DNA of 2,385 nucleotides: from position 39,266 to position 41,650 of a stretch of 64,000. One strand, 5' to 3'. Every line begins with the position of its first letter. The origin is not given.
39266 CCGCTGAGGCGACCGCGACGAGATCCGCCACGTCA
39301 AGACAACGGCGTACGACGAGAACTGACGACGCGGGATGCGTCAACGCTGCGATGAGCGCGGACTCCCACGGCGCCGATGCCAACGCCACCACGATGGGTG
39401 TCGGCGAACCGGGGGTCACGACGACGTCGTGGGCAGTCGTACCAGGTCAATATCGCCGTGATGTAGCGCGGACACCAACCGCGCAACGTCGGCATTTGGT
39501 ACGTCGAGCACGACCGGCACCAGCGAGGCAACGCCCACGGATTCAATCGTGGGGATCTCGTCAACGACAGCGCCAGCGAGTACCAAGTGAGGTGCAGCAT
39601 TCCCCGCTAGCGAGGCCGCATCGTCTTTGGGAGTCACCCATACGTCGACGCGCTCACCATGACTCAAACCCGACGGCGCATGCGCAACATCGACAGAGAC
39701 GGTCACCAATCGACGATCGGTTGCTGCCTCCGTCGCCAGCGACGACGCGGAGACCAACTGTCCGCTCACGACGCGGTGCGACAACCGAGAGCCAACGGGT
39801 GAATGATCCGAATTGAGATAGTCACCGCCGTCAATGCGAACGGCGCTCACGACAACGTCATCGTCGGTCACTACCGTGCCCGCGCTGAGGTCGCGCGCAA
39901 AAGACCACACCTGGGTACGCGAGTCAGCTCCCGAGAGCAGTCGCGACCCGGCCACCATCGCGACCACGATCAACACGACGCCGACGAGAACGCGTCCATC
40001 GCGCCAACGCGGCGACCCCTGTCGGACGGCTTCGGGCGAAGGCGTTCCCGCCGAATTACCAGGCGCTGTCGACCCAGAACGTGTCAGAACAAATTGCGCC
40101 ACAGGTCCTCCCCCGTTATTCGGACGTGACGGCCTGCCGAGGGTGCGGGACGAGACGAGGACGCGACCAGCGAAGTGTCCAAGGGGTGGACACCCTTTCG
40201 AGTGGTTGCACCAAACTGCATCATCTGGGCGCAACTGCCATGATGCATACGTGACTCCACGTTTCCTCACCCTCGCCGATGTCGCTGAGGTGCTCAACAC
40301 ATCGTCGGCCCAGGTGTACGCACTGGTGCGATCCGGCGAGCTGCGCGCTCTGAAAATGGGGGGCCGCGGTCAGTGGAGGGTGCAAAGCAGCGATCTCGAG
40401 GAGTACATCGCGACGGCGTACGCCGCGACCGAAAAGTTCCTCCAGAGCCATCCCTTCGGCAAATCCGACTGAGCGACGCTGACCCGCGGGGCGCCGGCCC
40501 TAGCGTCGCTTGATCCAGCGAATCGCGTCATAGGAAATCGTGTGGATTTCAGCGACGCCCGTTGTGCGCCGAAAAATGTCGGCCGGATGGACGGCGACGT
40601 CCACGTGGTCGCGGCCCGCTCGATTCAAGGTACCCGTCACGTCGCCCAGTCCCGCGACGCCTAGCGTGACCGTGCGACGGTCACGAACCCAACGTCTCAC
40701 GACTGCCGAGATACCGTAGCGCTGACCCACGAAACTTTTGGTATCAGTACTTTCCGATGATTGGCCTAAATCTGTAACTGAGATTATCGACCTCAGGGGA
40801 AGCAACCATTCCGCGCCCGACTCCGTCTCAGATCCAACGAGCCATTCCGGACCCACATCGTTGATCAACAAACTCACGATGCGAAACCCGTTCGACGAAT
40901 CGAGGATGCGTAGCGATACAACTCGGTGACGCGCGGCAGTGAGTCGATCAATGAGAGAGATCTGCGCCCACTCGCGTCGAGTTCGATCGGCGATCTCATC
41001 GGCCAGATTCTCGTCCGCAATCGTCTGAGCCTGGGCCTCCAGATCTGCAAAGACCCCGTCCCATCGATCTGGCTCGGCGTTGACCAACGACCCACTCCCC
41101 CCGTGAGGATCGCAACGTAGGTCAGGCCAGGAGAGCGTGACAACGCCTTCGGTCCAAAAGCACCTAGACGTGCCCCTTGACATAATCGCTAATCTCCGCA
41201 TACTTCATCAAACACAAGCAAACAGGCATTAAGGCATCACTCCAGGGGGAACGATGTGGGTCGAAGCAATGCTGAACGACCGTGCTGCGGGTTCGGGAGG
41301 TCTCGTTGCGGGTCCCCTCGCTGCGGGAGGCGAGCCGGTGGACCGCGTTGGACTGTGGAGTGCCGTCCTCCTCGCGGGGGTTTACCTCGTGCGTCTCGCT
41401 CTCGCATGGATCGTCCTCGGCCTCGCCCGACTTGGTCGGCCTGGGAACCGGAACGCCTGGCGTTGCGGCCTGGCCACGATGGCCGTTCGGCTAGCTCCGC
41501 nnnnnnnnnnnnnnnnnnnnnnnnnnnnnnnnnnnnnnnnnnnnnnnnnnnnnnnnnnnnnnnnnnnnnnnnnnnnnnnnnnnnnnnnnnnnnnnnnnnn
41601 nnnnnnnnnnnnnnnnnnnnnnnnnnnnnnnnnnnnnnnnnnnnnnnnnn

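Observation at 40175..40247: Operator-like palindromes next to a 73-aa HTH gene: candidate dedicated regulator of the Tad locus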

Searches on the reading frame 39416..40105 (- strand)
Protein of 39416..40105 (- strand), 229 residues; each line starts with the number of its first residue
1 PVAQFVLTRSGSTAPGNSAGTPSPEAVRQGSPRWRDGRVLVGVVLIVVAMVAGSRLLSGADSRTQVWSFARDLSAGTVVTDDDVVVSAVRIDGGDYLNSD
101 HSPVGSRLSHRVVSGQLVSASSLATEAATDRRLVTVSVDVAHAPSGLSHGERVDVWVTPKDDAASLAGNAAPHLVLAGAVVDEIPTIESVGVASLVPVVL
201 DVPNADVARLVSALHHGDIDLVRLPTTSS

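Call 16: search_protein_families(library=ncbifam, proteins=[window:39416-40105:-], max_evalue=0.01)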
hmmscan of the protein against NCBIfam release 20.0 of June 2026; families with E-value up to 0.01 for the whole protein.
window:39416-40105:- (229 aa): 2 families
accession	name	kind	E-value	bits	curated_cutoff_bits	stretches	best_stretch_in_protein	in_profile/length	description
TIGR03177.1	pilus_cpaB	equivalog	3.3e-07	29.8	71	1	41-222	6-211/262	Flp pilus assembly protein CpaB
TIGR03170.1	flgA_cterm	equivalog_domain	2.1e-06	27.7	54.65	1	62-127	11-78/137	flagellar basal body P-ring formation chaperone FlgA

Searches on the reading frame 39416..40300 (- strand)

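Call 11: search_protein_families(library=pfam, proteins=[window:39416-40300:-])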
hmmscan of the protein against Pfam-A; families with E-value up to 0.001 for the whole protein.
window:39416-40300:- (294 aa): 2 families
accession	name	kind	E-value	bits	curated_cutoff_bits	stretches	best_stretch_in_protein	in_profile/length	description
PF16976.10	RcpC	-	3.6e-06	27.3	28.8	1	188-287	3-112/114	Flp pilus assembly protein RcpC/CpaB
PF08666.17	SAF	-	0.00011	23.1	21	1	134-188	6-62/63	SAF domain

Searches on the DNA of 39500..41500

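Call 49: search_rna_families(source=window, start=39500, end=41500, threshold=evalue, max_evalue=1)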
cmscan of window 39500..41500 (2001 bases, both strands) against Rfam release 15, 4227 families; matches with E-value up to 1: 0.
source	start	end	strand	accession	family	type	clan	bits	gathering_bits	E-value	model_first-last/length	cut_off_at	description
